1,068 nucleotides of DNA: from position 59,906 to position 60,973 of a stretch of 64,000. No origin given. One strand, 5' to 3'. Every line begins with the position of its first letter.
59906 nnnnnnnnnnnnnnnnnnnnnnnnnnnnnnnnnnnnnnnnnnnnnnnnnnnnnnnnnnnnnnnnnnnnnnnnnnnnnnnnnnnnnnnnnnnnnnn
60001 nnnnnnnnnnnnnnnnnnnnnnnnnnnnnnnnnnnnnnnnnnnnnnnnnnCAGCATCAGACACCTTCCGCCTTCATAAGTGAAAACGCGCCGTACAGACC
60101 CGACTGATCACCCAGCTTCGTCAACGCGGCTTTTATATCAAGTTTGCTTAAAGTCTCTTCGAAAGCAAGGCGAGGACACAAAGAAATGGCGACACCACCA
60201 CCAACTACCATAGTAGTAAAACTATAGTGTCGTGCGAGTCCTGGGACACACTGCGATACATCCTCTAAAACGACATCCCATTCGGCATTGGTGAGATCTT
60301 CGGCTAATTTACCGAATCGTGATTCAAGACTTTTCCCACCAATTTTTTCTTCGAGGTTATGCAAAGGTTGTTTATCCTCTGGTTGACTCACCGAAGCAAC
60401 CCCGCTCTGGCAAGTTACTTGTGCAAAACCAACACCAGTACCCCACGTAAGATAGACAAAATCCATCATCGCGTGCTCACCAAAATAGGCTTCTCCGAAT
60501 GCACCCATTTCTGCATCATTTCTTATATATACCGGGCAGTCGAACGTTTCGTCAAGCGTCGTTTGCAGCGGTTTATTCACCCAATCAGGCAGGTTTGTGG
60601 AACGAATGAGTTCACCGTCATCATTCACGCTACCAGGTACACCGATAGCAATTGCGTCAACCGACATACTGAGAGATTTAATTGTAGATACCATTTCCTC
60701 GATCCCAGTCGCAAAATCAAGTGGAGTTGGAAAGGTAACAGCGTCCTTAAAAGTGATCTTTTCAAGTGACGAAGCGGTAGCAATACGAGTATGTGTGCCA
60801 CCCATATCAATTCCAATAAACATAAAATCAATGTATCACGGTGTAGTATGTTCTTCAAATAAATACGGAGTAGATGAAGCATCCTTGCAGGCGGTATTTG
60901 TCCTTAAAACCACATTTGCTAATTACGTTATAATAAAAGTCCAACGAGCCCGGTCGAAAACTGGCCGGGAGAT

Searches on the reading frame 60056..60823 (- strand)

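Call 14: search_protein_families(library=pfam, proteins=[window:60056-60823:-], max_evalue=0.01)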
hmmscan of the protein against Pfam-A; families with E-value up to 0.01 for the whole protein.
window:60056-60823:- (255 aa): 2 families
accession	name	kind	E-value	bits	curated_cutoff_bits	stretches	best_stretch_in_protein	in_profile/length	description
PF00480.26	ROK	-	1.7e-25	90.6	22.9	1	3-136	2-139/294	ROK family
PF02685.22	Glucokinase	-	6.3e-05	22.6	22.1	1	6-120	4-115/314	Glucokinase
